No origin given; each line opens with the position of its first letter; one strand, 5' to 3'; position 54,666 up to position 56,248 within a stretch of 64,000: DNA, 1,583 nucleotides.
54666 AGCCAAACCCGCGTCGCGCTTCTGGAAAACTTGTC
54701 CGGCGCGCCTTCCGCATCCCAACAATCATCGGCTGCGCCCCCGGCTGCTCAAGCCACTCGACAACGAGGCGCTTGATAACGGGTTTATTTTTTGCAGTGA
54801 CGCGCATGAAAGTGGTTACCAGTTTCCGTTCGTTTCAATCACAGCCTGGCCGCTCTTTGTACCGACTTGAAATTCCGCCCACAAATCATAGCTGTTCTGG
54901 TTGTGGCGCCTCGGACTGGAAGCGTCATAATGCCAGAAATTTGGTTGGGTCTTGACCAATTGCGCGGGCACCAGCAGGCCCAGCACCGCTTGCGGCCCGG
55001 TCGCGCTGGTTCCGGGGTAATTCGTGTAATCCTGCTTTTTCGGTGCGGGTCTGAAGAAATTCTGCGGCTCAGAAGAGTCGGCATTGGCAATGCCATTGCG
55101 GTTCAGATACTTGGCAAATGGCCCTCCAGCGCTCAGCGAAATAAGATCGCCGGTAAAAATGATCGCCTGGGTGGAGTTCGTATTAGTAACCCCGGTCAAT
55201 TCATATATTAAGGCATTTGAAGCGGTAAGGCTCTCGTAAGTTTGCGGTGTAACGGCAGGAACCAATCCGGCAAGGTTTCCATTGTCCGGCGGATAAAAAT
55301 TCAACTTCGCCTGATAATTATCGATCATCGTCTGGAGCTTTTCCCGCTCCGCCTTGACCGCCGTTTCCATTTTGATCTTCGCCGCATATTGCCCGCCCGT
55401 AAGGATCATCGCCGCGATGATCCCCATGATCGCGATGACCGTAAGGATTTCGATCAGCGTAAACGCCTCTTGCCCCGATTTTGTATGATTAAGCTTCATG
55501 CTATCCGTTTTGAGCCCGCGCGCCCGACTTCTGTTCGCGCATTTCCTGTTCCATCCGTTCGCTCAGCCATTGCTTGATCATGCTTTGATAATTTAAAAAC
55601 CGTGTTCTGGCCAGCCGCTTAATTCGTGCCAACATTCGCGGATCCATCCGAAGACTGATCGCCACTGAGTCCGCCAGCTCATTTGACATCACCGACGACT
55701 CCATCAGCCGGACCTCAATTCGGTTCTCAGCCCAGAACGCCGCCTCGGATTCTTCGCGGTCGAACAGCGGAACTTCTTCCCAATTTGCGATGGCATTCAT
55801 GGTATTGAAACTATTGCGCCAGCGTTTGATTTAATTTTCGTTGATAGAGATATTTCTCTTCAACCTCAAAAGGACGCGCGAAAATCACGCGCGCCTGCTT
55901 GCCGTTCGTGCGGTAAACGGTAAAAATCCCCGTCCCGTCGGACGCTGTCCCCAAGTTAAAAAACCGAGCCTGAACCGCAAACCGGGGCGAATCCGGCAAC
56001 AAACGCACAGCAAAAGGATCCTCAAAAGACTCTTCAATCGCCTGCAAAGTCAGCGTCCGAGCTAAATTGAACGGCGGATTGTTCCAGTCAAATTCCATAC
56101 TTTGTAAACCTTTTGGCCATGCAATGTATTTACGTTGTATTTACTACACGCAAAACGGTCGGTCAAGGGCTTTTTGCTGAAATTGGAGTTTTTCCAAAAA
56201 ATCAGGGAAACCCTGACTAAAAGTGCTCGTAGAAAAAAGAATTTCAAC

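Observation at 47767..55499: Orphan, hypertrophied GspG-H-I-J-K-ordered pseudopilin operon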

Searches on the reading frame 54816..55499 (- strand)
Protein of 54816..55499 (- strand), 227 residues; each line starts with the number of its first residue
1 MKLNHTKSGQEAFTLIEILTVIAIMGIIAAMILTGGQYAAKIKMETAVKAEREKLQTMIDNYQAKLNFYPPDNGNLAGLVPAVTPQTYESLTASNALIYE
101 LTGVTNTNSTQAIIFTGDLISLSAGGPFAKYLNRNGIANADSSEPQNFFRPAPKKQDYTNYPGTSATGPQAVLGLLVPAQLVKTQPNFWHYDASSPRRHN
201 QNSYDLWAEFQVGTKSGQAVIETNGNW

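Call 3: search_protein_families(library=pfam, proteins=[window:54816-55499:-], max_evalue=1)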
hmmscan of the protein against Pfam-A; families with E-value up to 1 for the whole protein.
window:54816-55499:- (227 aa): 2 families
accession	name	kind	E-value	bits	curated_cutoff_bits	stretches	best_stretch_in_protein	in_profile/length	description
PF07963.17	N_methyl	-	1e-05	25.3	21.2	1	8-33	2-27/27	Prokaryotic N-terminal methylation motif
PF00953.26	Glycos_transf_4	-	0.11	12.9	27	1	82-129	106-153/160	Glycosyl transferase family 4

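Call 4: search_protein_families(library=ncbifam, proteins=[window:54816-55499:-], max_evalue=1)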
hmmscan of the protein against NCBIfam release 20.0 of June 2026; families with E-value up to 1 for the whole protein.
window:54816-55499:- (227 aa): 15 families
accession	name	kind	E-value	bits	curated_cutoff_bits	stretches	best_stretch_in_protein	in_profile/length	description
TIGR01708.2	typeII_sec_gspH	equivalog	1.2e-06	28.6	80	1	11-64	2-52/169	type II secretion system minor pseudopilin GspH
TIGR01710.1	typeII_sec_gspG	equivalog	1.3e-06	28.5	88.85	1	12-83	2-73/134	type II secretion system major pseudopilin GspG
TIGR02532.1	IV_pilin_GFxxxE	domain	2.4e-05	24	16.3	1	11-33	2-24/24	prepilin-type N-terminal cleavage/methylation domain-containing protein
NF041775.1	typeIV_PilA_Myxo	equivalog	0.00063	19.8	400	1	10-34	10-34/214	type IV pilin protein PilA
NF007862.0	PRK10574.1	equivalog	0.0073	16.4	138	1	10-37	4-31/145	prepilin peptidase-dependent pilin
NF041013.1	T4P_ComGE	equivalog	0.014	15.5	49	1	11-57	4-48/83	competence type IV pilus minor pilin ComGE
TIGR02596.1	TIGR02596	subfamily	0.015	15.4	70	1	13-36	1-25/196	Verru_Chthon cassette protein D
NF040982.1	ComGD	equivalog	0.026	14.9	70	1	10-39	1-29/139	competence type IV pilus minor pilin ComGD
NF007800.0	PRK10506.1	equivalog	0.03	14.1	158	1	7-54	5-53/163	prepilin peptidase-dependent protein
NF040999.1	pilin_ComGC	equivalog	0.041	14.1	75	1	10-30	1-21/84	competence type IV pilus major pilin ComGC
NF043081.1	MMSYN1_0165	equivalog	0.044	12.8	350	1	13-127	46-162/388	oligopeptide ABC transporter permease OppB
TIGR01707.1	gspI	equivalog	0.05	14.1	44.35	1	13-74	2-62/101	type II secretion system minor pseudopilin GspI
NF041002.1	pilin_ComGF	equivalog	0.098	12.9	80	1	11-53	2-43/139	competence type IV pilus minor pilin ComGF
NF007250.0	PRK09697.1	equivalog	0.14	12.1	180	1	10-67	23-79/139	putative general secretion pathway protein GspB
NF047827.1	T3SSXpsH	equivalog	0.21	11.4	160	1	15-46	5-39/145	type II secretion system protein XpsH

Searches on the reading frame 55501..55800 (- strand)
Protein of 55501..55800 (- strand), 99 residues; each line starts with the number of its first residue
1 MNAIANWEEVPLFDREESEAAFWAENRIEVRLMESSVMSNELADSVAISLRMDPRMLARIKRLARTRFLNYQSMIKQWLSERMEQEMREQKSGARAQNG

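Call 9: search_protein_families(library=pfam, proteins=[window:55501-55800:-], max_evalue=0.001)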
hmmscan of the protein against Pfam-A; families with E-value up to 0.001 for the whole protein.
window:55501-55800:- (99 aa): 1 family
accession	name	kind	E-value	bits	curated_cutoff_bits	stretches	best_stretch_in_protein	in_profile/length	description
PF12441.14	CopG_antitoxin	-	2.4e-09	38.3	28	1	9-81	2-78/79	CopG antitoxin of type II toxin-antitoxin system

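Call 55: search_solved_structures(query=window:55501-55800:-, max_evalue=10, show_alignments=2)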
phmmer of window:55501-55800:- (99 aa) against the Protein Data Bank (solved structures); distinct sequences matched with E-value up to 10: 3.
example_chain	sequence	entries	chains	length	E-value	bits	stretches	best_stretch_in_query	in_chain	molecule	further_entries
5g5l_O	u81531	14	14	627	0.22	15.5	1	30-87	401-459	RNA POLYMERASE I-SPECIFIC TRANSCRIPTION INITIATION FACTOR RRN3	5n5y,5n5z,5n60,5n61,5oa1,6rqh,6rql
3tj1_A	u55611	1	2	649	0.23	15.4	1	30-87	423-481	RNA polymerase I-specific transcription initiation factor RRN3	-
6iya_A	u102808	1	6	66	0.28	15.1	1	47-90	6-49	Transcriptional regulator CopG family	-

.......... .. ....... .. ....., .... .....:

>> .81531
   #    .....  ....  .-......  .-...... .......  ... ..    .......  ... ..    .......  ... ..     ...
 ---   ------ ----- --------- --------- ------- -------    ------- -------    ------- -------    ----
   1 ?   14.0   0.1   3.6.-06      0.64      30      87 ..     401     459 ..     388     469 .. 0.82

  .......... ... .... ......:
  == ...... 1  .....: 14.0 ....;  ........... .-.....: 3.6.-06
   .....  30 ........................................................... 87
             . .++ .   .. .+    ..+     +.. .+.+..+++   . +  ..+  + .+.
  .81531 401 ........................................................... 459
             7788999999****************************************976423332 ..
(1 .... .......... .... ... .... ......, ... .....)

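Call 74: search_protein_families(library=ncbifam, proteins=[window:55501-55800:-], max_evalue=0.00001)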
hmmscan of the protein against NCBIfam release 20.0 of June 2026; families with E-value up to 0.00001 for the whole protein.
window:55501-55800:- (99 aa): 0 families

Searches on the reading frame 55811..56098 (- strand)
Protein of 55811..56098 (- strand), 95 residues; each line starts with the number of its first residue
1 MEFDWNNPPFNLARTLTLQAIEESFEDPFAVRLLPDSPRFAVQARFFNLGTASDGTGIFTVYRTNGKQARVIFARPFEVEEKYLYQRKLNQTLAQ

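Call 9: search_protein_families(library=pfam, proteins=[window:55811-56098:-], max_evalue=0.001)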
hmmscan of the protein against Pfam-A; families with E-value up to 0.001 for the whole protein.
window:55811-56098:- (95 aa): 0 families

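Call 31: search_protein_families(library=pfam, proteins=[window:55811-56098:-], max_evalue=0.1)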
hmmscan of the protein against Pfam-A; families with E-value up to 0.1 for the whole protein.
window:55811-56098:- (95 aa): 1 family
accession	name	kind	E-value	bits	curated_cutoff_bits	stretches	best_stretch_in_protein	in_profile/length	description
PF04365.19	BrnT_toxin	-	0.0016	19.1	34.5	1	14-80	13-76/77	Ribonuclease toxin, BrnT, of type II toxin-antitoxin system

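Call 54: search_solved_structures(query=window:55811-56098:-, max_evalue=10, show_alignments=2)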
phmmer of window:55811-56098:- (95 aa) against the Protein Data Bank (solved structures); distinct sequences matched with E-value up to 10: 3.
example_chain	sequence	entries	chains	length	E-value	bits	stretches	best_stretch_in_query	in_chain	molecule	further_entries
4j2f_A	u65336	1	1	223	0.18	15.2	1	15-71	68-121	Glutathione s-transferase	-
8bjj_B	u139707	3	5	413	0.9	12.9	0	12-79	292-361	Putative Adenylate cyclase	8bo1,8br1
7q3q_B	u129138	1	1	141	1.8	12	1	41-82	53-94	VHH-12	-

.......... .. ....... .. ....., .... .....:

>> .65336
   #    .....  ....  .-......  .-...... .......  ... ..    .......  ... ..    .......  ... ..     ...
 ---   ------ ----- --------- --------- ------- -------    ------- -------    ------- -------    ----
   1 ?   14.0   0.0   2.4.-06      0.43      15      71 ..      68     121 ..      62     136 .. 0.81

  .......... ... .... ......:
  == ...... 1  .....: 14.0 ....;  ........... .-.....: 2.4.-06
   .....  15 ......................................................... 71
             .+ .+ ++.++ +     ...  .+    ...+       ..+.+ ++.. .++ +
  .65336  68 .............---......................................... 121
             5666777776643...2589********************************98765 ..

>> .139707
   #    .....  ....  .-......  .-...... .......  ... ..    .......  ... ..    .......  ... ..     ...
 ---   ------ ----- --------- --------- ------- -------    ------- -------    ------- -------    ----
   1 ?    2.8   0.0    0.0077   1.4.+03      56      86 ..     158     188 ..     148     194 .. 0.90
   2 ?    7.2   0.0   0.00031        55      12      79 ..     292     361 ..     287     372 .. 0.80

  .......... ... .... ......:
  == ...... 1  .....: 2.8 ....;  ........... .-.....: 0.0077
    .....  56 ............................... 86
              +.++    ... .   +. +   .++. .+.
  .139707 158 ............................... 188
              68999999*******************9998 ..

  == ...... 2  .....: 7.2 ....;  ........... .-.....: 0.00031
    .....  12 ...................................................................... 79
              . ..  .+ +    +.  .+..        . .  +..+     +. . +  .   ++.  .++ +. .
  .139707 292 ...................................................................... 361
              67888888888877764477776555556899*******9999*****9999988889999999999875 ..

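Call 65: find_homologous_proteins(query=window:55811-56098:-, max_evalue=0.001)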
Query window:55811-56098:- (95 aa): 4566 proteins with E <= 0.001 among 4570 candidates; the best 120 are listed.
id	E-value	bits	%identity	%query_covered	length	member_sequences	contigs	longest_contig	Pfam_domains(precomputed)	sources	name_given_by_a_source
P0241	3.5e-54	198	96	100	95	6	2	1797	-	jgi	jgi:uncharacterized DUF497 family protein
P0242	5.1e-54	198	95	100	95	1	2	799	-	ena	-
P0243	1.1e-51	190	92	100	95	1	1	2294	-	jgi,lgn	jgi:uncharacterized protein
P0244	9.4e-51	187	91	100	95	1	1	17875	-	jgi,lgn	jgi:uncharacterized DUF497 family protein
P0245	2.4e-50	186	89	100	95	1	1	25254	-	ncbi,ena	-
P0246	2.6e-50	186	87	100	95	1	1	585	-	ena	-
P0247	4.7e-50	185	88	100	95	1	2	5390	-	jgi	jgi:uncharacterized DUF497 family protein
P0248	6.5e-50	185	88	100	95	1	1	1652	-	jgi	jgi:uncharacterized DUF497 family protein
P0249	8.6e-50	184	88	100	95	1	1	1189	-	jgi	jgi:uncharacterized DUF497 family protein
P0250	1.2e-49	184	88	100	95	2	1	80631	-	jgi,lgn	jgi:uncharacterized DUF497 family protein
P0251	1.3e-49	184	88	100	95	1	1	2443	-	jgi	jgi:uncharacterized DUF497 family protein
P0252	1.4e-49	184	89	100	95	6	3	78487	-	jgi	jgi:uncharacterized DUF497 family protein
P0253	1.8e-49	183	87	100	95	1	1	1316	-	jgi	jgi:uncharacterized DUF497 family protein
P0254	6.0e-49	181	86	100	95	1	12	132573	-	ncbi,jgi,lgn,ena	ncbi:MAG: hypothetical protein ABSH38_21205 [Verrucomicrobiota bacterium]|jgi:uncharacterized DUF497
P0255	6.5e-49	181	86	100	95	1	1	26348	-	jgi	jgi:uncharacterized protein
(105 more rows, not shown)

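Call 74: search_protein_families(library=ncbifam, proteins=[window:55811-56098:-], max_evalue=0.00001)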
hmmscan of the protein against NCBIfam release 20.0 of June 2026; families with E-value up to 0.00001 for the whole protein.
window:55811-56098:- (95 aa): 0 families
